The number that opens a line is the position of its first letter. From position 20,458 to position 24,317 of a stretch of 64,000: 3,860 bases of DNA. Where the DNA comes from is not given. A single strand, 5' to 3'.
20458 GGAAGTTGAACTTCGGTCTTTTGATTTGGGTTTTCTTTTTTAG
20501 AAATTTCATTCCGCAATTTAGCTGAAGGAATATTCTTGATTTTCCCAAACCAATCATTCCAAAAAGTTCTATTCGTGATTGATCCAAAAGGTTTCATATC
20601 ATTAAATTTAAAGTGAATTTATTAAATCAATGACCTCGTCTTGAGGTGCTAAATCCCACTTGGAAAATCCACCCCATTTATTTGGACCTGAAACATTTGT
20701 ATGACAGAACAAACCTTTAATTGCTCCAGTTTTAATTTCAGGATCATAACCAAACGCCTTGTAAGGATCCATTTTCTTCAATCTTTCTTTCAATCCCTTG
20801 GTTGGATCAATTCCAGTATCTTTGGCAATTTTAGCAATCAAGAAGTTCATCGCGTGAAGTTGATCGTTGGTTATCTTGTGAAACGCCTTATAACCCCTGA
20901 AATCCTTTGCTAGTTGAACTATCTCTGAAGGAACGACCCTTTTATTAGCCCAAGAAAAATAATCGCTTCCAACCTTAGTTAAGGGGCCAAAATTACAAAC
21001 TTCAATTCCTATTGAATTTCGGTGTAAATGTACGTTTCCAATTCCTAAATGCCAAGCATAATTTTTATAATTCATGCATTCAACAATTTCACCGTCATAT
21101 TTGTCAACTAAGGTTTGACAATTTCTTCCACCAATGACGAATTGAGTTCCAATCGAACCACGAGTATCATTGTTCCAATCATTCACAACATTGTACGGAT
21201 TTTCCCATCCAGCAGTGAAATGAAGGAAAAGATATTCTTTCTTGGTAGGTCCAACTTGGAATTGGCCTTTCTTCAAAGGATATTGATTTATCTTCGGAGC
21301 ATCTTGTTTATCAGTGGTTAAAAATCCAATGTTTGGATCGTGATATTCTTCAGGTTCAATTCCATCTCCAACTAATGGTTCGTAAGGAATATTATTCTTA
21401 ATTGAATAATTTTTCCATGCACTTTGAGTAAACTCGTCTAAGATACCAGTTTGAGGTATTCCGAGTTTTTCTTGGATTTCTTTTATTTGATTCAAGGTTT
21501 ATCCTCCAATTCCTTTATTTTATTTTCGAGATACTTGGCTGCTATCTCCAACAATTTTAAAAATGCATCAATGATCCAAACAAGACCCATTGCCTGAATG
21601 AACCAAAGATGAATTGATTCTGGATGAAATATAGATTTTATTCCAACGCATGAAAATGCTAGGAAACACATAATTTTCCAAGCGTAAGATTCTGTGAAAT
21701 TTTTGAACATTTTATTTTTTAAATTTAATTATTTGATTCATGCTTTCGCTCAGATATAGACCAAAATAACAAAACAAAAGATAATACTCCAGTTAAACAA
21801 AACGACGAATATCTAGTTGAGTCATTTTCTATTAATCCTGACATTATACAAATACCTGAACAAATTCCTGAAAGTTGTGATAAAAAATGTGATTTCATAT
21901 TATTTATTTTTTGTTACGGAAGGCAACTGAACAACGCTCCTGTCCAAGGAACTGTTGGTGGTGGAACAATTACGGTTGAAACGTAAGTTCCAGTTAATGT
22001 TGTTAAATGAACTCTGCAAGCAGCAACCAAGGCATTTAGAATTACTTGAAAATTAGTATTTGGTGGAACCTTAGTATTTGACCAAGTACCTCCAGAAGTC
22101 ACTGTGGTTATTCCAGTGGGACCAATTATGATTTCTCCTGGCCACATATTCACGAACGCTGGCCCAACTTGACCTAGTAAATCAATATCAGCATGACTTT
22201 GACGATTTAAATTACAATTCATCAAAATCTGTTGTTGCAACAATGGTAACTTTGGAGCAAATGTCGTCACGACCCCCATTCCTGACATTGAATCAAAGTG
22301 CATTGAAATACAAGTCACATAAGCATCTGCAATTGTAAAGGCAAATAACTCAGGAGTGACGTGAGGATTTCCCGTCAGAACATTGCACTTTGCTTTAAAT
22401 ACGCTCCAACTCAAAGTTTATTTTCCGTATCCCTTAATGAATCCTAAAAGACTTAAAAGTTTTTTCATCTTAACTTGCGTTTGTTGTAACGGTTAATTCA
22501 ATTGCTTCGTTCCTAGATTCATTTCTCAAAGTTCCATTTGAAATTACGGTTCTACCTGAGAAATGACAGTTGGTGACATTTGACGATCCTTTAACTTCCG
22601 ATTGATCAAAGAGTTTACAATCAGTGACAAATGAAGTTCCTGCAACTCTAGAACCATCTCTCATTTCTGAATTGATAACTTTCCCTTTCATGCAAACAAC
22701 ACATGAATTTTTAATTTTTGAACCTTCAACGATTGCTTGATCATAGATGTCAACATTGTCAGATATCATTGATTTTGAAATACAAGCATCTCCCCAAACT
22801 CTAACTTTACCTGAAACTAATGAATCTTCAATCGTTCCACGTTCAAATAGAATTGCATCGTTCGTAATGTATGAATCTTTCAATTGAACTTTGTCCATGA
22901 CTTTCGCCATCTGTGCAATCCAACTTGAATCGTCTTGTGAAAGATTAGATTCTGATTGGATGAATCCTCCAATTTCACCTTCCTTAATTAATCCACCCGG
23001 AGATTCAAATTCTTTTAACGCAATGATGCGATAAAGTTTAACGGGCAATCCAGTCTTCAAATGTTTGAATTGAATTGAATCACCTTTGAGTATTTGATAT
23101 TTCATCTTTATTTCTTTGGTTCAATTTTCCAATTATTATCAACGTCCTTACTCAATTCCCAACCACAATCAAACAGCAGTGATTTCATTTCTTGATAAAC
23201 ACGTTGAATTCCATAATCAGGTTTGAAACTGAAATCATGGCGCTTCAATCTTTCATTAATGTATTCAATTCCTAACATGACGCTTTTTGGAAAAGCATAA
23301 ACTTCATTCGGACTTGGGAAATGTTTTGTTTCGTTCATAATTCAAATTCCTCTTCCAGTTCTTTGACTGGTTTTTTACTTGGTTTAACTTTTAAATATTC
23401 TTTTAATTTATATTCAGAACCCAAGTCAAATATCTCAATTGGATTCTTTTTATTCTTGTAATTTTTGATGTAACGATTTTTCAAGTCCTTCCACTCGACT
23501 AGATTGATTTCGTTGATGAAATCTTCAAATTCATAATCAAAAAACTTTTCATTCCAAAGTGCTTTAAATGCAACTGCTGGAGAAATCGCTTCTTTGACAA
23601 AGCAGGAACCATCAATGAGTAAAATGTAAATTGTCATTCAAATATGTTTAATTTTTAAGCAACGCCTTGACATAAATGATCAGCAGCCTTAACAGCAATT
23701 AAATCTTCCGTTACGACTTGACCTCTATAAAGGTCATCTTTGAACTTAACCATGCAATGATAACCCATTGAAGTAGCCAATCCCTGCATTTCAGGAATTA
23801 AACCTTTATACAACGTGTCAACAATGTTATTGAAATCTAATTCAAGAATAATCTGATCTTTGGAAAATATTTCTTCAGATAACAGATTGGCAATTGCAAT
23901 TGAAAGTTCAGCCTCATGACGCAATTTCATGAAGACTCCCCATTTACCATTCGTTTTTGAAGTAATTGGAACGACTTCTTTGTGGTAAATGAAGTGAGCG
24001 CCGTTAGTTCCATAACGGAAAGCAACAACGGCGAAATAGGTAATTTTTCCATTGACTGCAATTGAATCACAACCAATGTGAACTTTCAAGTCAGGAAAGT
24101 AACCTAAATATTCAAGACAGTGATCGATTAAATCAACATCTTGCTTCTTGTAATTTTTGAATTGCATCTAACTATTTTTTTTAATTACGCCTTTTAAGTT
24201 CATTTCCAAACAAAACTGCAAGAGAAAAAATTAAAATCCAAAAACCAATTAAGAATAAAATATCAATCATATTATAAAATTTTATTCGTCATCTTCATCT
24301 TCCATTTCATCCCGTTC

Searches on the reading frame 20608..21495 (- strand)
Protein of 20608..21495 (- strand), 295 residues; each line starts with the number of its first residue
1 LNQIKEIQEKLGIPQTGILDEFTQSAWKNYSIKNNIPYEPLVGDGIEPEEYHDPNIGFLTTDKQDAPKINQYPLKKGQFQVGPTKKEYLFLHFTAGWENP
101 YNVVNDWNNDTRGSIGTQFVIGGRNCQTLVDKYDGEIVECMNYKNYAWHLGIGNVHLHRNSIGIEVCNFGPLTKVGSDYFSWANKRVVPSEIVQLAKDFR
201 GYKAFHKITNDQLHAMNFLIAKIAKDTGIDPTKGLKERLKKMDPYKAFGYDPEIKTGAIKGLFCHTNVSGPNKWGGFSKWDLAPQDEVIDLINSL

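Call 54: search_protein_families(library=pfam, proteins=[window:20608-21495:-], max_evalue=0.01)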
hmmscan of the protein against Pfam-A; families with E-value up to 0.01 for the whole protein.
window:20608-21495:- (295 aa): 1 family
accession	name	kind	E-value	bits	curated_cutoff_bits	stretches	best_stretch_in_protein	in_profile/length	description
PF01510.30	Amidase_2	-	2.5e-09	38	26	1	87-233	6-114/131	N-acetylmuramoyl-L-alanine amidase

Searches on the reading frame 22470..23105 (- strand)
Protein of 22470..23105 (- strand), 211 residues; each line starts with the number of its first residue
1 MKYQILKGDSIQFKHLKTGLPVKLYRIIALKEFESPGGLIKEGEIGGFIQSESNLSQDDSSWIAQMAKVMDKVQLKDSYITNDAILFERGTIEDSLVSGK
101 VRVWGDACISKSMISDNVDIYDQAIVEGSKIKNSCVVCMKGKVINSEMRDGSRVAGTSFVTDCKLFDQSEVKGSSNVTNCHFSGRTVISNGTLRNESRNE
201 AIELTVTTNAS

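Call 54: search_protein_families(library=pfam, proteins=[window:22470-23105:-], max_evalue=0.01)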
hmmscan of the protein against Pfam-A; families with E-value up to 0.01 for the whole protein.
window:22470-23105:- (211 aa): 3 families
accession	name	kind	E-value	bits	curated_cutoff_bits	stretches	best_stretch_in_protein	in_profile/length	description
PF25084.1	LbH_EIF2B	-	1.2e-07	32.1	54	1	60-124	38-103/105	EIF2B subunit epsilon LbH domain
PF24894.1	Hexapep_GlmU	-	3.4e-07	30.8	23.3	1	72-137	13-77/104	GlmU-like, C-terminal hexapeptide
PF07959.18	Fucose_pyrophosphorylase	-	2.8e-05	23.7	34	0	85-134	281-329/418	Fucose pyrophosphorylase domain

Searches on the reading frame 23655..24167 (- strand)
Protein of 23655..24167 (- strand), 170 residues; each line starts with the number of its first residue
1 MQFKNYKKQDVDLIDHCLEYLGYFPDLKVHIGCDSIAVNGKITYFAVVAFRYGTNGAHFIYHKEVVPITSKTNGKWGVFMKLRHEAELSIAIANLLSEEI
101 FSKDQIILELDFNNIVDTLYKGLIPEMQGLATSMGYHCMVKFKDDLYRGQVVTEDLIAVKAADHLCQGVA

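Call 55: search_protein_families(library=pfam, proteins=[window:23655-24167:-], max_evalue=0.01)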
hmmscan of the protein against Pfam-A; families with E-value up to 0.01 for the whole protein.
window:23655-24167:- (170 aa): 1 family
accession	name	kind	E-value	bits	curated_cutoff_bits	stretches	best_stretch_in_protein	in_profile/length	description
PF04308.18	RNaseH_like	-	6.5e-09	36.3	25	1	27-141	18-130/145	Ribonuclease H-like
